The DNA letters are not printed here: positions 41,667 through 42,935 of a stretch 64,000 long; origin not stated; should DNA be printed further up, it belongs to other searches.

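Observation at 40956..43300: AT-rich island between gltX and murG carrying a NYN nuclease and a receiver plus histidine-kinase-like ATPase pair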

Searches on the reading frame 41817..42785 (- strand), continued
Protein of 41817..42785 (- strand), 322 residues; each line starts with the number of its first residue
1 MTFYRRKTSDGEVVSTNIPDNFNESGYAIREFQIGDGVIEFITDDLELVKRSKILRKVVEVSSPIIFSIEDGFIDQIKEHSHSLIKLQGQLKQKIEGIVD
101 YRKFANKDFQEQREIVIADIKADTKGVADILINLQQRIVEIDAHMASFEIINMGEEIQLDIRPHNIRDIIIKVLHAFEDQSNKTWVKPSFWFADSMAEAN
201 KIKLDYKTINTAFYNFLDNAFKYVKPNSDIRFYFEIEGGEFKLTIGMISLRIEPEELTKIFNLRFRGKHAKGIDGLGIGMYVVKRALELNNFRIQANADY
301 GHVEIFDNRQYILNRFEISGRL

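Call 26: find_related_loci(query=A1, collection=genome_contigs, flank=8000)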
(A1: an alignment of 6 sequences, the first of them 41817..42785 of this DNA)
Query A1 (322 aa) in genome_contigs; peptide patterns used: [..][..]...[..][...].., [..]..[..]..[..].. (x = any residue, [..] = any of these).
38 stretches matched a pattern; 3 encode a relative of the query (tblastn E <= 1e-3); 3 distinct loci.
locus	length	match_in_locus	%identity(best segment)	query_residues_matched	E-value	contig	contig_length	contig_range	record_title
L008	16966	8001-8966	70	1-322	9e-150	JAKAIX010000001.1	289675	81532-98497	MAG: bacterium isolate WY3.bin51 NODE_22_length_289675_cov_2.261207, whole genome shotgun sequence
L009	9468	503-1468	52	3-322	2e-107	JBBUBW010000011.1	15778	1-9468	MAG: Patescibacteria group bacterium isolate H43-bin006_1 H43_bin006_1_000000000011, whole genome shotgun sequence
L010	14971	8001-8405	31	185-306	3e-10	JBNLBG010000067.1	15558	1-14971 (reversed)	MAG: Allomuricauda sp. isolate C2.bin.33.strict NODE_67_length_15558_cov_3.305188, whole genome shotgun sequence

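Call 28: find_homologous_proteins(query=A1)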
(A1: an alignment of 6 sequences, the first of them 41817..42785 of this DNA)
Query A1 (6 sequences) (322 aa, profile of the alignment): 21 proteins with E <= 0.001 among 3749 candidates.
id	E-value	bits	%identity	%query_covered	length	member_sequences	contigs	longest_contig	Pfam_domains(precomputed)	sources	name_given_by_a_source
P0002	4.0e-165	567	70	100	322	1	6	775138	PF02518.32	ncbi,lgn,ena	-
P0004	3.1e-164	564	49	100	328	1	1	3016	PF02518.32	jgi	-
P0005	5.1e-164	563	49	100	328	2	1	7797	PF02518.32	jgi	jgi:signal transduction histidine kinase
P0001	5.2e-162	557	99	100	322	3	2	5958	PF02518.32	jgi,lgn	jgi:signal transduction histidine kinase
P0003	3.7e-161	554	49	99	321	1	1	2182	PF02518.32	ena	-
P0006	2.1e-160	551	47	99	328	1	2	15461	PF02518.32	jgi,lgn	-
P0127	7.2e-138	477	52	99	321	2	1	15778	PF02518.32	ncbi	ncbi:MAG: ATP-binding protein [Patescibacteria group bacterium]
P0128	1.0e-131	457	48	100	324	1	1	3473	PF02518.32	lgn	-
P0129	1.2e-122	427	47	99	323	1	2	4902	PF02518.32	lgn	-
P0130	5.0e-116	406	43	100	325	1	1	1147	PF02518.32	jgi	jgi:signal transduction histidine kinase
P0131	1.1e-102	362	40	99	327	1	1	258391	PF02518.32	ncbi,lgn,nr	ncbi:MAG: hypothetical protein Q8L37_04490 [Candidatus Gottesmanbacteria bacterium]|nr:hypothetical 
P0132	8.1e-99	349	41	99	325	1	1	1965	PF02518.32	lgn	-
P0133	7.6e-94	333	43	91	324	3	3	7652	PF02518.32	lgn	-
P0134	5.7e-93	330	39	100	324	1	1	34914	PF02518.32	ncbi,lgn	-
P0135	6.9e-93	330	37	99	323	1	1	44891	PF02518.32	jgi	jgi:signal transduction histidine kinase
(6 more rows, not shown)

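Call 45: search_protein_families(library=pfam, proteins=[L009:1632-2213:+, L009:2235-3011:+], max_evalue=0.001)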
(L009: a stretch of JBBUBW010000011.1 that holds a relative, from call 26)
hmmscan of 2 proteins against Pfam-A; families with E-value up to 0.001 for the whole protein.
L009:1632-2213:+ (193 aa): 1 family
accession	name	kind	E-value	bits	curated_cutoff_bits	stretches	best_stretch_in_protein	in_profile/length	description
PF01936.24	NYN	-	8e-18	65.8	24.2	1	13-163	1-126/145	NYN domain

L009:2235-3011:+ (258 aa): 0 families

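Call 46: search_protein_families(library=pfam, proteins=[L007:2784-3173:+, L007:3235-3675:+, L002:11591-12454:+], max_evalue=0.001)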
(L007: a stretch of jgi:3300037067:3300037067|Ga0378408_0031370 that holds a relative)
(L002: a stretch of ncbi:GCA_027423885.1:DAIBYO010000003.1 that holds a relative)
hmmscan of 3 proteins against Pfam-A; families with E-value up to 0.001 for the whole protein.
L007:2784-3173:+ (129 aa): 0 families

L007:3235-3675:+ (146 aa): 1 family
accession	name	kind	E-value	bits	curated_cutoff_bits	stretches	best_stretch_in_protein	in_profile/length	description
PF13788.11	DUF4180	-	3.1e-39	133.8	25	1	37-144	3-112/112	Domain of unknown function (DUF4180)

L002:11591-12454:+ (287 aa): 0 families

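Call 65: search_protein_families(library=phrogs, proteins=[window:41817-42785:-, L009:1632-2213:+], max_evalue=0.01)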
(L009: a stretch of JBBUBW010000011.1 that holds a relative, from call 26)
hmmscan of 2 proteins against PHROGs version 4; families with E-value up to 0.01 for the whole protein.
window:41817-42785:- (322 aa): 3 families
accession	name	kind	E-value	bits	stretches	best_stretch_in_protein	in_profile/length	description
phrog_857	-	unknown function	6.6e-17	62.9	1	128-301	279-449/468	-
phrog_20778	-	unknown function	0.0017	17.7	1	203-306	563-666/675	-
phrog_10912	-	other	0.0089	15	0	200-301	846-950/970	kinase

L009:1632-2213:+ (193 aa): 2 families
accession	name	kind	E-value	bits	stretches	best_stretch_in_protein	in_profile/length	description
phrog_7929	-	unknown function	2.1e-14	54.8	1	9-177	1-179/210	-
phrog_5783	-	unknown function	0.00097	19.7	1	108-150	149-191/246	-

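Call 70: search_protein_representatives(alignment_id=A4)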
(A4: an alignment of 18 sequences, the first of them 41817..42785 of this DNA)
Query: 18 sequences, 323 profile positions. Proteins with E-value up to 0.001 (for the whole library): 138996; up to 1e-10: 4932; up to 1e-30: 318. The best 150 are listed.
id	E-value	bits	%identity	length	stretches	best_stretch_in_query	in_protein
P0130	6.5e-139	479.0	-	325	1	1-322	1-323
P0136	1.7e-137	474.4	-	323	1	1-322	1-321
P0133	7.5e-135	465.7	-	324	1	1-322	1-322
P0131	4.8e-133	459.7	-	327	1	1-322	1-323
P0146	9.7e-121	419.3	-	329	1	1-320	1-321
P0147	1.2e-102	359.8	-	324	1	3-322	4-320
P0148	3.1e-94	332.2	-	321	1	24-320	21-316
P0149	7.7e-93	327.6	-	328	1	3-322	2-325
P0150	7.7e-89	314.5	-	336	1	1-321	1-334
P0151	4.7e-88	311.9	-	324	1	1-320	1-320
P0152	9.7e-88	310.8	-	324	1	4-320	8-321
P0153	2.2e-86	306.4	-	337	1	1-322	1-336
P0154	1.0e-79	284.5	-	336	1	1-320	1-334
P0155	7.7e-79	281.6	-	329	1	2-322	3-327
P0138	2.6e-72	260.1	-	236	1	1-219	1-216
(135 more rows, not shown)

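Call 78: search_dna_similar(query=window:41817-42785:-, collection=plasmids, mode=protein, max_evalue=1e-8, max_rows=15)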
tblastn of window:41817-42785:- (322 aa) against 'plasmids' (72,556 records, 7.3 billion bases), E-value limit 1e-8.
Records with a match: 2; places in all: 2; records where one place covers at least 80% of the query: 0.
Best place of each record, by identity: <60% 2.
By first word of the organism name: Escherichia 1; Kosakonia 1.
By predicted mobility (MOB-suite, as given by PLSDB): conjugative 1; non-mobilizable 1.
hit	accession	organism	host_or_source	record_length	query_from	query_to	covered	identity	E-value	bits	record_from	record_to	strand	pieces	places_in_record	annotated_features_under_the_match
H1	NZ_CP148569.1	Escherichia coli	Mammal,single cell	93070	112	319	65%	26.4%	4e-10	68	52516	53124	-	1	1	HAMP domain-containing histidine kinase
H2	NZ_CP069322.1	Kosakonia cowanii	Pogostemon cablin (Blanco) Benth.,cell ...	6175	202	319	37%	34.7%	7e-10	67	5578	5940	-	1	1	none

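Call 79: search_dna_similar(query=window:41817-42785:-, collection=phages, mode=protein, max_evalue=1e-8, max_rows=15)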
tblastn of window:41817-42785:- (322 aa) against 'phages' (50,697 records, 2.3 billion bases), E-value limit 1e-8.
No match.

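Call 80: find_related_loci(query=A4, collection=viral_contigs, flank=6000)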
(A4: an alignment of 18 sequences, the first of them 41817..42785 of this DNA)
Query A4 (322 aa) in viral_contigs; peptide patterns used: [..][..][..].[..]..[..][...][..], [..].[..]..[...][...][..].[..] (x = any residue, [..] = any of these).
57 stretches matched a pattern, but none encodes a relative of the query by tblastn (E <= 1e-3).

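Call 81: get_annotated_region(hit=H1, flank=5000)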
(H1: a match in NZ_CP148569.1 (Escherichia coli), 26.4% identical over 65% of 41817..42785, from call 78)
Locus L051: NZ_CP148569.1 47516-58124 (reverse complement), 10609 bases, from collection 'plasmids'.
description: Escherichia coli strain Z1322MEC0001 plasmid pZ1322MEC0001-2, complete sequence
organism: Escherichia coli (NCBI taxid 562)
taxonomy: Bacteria; Pseudomonadota; Gammaproteobacteria; Enterobacterales; Enterobacteriaceae; Escherichia; Escherichia coli
host: -; source: Mammal,single cell; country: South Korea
typing (MOB-suite, as given by PLSDB): conjugative; replicon IncFIA,IncFIB,IncFII; relaxase MOBF; mating-pair formation MPF_F
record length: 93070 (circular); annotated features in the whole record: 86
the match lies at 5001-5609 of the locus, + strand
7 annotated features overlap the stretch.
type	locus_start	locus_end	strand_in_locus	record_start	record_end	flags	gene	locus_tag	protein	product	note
CDS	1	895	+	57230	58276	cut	-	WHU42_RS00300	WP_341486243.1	DUF3800 domain-containing protein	-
CDS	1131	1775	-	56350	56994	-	-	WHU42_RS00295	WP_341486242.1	pentapeptide repeat-containing protein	-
CDS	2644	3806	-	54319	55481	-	-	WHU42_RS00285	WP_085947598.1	IS3-like element IS3 family transposase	GO:0006313 - DNA transposition [Evidence IEA]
CDS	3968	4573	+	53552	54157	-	-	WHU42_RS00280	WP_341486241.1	hypothetical protein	-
CDS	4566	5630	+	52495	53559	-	-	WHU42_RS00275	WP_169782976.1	HAMP domain-containing histidine kinase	-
CDS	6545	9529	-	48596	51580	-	-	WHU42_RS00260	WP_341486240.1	Tn3 family transposase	-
CDS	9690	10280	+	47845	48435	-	-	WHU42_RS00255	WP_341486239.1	recombinase family protein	GO:0006310 - DNA recombination [Evidence IEA]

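Call 82: get_annotated_region(hit=H2, flank=3000)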
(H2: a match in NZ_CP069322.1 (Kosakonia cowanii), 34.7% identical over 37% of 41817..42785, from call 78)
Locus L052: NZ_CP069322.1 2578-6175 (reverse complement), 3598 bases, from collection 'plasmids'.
description: Kosakonia cowanii strain Pa82 plasmid unnamed2, complete sequence
organism: Kosakonia cowanii (NCBI taxid 208223)
taxonomy: Bacteria; Pseudomonadota; Gammaproteobacteria; Enterobacterales; Enterobacteriaceae; Kosakonia; Kosakonia cowanii
host: -; source: Pogostemon cablin (Blanco) Benth.,cell culture; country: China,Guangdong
typing (MOB-suite, as given by PLSDB): non-mobilizable
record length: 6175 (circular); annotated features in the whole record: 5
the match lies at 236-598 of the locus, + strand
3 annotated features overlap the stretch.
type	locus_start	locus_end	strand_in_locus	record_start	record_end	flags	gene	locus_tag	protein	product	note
CDS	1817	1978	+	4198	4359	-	-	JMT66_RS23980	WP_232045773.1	hypothetical protein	-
CDS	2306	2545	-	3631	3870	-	-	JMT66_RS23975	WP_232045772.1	DUF2442 domain-containing protein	-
CDS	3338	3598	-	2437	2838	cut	-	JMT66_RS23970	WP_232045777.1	helix-turn-helix domain-containing protein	-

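Call 83: search_protein_families(library=padloc, proteins=[L051:3968-4573:+, L051:4566-5630:+, L009:1632-2213:+, L002:10981-11526:+], max_evalue=0.001)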
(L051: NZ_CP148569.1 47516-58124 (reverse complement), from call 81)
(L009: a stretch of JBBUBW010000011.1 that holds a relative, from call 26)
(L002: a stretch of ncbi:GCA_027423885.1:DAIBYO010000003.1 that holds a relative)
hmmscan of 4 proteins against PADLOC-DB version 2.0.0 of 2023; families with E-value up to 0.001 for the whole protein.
L051:3968-4573:+ (201 aa): 3 families
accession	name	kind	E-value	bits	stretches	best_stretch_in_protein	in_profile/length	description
PDLC04646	PDC-M43A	-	7.6e-43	144.7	1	18-192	16-194/203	-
PDLC04645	PDC-M43A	-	5.7e-27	92.8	1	74-193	123-245/250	-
PDLC04644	PDC-M43A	-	5.7e-24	82.7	1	52-196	17-162/170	-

L051:4566-5630:+ (354 aa): 4 families
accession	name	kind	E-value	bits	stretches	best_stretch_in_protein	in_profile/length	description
PDLC04650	PDC-M43B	-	1.9e-67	226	1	9-349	8-343/344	-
PDLC04647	PDC-M43B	-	1.2e-63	213.3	1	1-351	1-343/347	-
PDLC04648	PDC-M43B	-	3.1e-31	106.7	1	8-353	9-350/361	-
PDLC04649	PDC-M43B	-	2.9e-23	80.4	1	45-333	45-326/345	-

L009:1632-2213:+ (193 aa): 2 families
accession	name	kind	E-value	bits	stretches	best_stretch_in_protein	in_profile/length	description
PDLC04163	HEC-09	-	2e-19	68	1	12-155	2-148/203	-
PDLC01154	NYN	-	3.6e-11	41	1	15-162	149-278/310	"LabA-like protein, NYN family nuclease"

L002:10981-11526:+ (181 aa): 11 families
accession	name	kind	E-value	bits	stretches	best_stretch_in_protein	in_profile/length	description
PDLC00973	Cas9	-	1.5e-07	28.4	1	55-121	595-669/830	CRISPR subtype II RNA-guided endonuclease Cas9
PDLC01256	Cas9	-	8.2e-07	26.2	1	42-116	489-567/711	"CAS-II-A,CAS-II-B,CAS-II-C; effector__SPE"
PDLC00315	PtuB1|PtuB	-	1.9e-06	25.8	1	58-110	24-79/227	Unknown function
PDLC00337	PtuB1|PtuB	-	6.2e-06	24.2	1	58-110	50-107/216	Unknown function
PDLC00335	PtuB1|PtuB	-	5e-05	20.9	1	60-114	44-105/214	Unknown function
PDLC01460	Cas9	-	0.00016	18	1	60-114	495-554/901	"CAS-II-A,CAS-II-B,CAS-II-C; effector__SPE"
PDLC03656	mREase_IV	-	0.0002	19.2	1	63-106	211-254/277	Type IV methyl-directed restriction enzyme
PDLC00317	PtuB1|PtuB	-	0.0003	18.7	1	54-107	49-103/244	Unknown function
PDLC00352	PtuB1|PtuB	-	0.0003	18.5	1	59-106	41-95/206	Unknown function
PDLC00345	PtuB1|PtuB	-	0.00042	17.9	1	57-113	45-107/223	Unknown function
PDLC00340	PtuB1|PtuB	-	0.00044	17.9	1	62-111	64-114/268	Unknown function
